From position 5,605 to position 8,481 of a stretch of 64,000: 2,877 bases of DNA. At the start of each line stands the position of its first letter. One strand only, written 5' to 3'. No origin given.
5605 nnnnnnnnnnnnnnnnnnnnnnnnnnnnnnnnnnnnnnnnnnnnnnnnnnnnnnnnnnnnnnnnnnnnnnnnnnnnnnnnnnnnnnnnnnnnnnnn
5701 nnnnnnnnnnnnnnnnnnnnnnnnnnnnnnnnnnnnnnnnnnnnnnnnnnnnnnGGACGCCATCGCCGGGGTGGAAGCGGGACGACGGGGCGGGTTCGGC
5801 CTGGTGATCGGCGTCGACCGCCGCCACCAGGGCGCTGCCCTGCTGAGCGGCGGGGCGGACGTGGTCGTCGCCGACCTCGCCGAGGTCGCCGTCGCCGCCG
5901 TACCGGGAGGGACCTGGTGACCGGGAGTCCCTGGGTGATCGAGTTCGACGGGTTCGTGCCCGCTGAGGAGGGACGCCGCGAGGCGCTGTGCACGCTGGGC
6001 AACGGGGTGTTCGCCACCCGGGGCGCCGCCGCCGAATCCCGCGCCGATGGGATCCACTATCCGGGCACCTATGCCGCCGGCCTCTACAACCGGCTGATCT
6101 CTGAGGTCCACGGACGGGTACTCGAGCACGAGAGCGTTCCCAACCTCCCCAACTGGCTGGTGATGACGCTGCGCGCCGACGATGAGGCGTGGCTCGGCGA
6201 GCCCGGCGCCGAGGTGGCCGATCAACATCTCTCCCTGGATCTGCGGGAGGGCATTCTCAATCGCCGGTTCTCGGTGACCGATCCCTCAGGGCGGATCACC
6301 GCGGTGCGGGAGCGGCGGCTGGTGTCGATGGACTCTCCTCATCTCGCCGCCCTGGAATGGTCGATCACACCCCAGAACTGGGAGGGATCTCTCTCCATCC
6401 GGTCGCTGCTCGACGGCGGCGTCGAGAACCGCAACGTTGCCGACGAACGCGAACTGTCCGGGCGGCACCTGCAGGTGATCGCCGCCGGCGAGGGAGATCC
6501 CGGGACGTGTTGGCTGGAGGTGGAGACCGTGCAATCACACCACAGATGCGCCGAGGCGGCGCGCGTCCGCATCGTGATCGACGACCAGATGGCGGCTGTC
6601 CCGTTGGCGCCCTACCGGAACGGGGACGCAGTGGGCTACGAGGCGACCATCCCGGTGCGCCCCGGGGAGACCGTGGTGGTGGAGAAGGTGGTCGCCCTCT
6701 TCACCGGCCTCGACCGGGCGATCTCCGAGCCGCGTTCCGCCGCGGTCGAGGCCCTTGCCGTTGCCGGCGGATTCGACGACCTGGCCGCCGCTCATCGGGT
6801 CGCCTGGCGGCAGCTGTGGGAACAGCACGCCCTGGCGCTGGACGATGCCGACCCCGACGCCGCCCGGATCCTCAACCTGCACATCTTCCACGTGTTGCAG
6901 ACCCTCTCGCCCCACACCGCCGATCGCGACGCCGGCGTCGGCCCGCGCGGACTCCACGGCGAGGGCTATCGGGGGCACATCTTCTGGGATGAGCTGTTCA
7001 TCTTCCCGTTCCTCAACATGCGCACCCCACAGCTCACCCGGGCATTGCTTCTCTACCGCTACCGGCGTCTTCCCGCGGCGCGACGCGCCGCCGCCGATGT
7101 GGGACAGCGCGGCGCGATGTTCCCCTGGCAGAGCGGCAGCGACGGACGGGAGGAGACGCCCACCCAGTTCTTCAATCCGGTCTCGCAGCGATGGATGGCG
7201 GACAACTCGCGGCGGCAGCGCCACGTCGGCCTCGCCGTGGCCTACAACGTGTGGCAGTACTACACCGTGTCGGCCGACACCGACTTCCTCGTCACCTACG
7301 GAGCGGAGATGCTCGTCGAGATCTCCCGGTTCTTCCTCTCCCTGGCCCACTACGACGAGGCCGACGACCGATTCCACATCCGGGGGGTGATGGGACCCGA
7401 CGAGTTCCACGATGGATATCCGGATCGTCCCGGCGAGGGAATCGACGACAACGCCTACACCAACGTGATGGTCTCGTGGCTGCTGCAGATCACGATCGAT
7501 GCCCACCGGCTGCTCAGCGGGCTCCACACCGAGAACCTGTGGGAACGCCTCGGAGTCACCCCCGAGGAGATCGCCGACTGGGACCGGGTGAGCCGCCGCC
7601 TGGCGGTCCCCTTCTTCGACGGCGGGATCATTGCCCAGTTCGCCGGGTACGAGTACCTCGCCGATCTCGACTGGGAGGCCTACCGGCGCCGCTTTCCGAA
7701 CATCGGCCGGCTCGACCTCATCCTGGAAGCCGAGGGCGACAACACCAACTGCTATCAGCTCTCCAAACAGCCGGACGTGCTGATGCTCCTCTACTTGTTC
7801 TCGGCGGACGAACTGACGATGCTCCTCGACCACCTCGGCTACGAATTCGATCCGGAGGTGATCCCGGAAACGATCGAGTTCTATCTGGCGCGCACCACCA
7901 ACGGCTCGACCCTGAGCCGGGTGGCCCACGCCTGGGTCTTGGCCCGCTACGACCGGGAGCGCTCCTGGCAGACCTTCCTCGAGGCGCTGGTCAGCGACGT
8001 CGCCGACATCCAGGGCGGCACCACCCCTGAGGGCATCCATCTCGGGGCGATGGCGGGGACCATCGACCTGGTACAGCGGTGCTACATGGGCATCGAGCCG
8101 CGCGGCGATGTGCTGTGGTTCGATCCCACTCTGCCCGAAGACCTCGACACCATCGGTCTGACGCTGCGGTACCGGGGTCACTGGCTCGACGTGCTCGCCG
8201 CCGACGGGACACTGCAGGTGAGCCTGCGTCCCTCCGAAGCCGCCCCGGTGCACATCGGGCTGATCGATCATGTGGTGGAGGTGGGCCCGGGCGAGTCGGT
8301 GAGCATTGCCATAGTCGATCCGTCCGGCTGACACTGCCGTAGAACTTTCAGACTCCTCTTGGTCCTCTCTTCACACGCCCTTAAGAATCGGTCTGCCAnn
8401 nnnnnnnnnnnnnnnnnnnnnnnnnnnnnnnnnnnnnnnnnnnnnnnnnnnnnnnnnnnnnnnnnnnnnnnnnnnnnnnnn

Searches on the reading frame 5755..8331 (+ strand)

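Call 29: search_protein_families(library=pfam, proteins=[window:5755-8331:+], max_evalue=0.00001)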
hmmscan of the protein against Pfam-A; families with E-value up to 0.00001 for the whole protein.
window:5755-8331:+ (858 aa): 3 families
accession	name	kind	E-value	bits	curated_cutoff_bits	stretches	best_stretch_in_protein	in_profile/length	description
PF03632.21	Glyco_hydro_65m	-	1.5e-121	406.4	27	1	375-770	2-370/371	Glycosyl hydrolase family 65 central catalytic domain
PF03636.21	Glyco_hydro_65N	-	1.8e-62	211.5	26.6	1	65-317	3-231/233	Glycosyl hydrolase family 65, N-terminal domain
PF03633.20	Glyco_hydro_65C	-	8.6e-12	45.1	22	1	781-841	2-60/62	Glycosyl hydrolase family 65, C-terminal domain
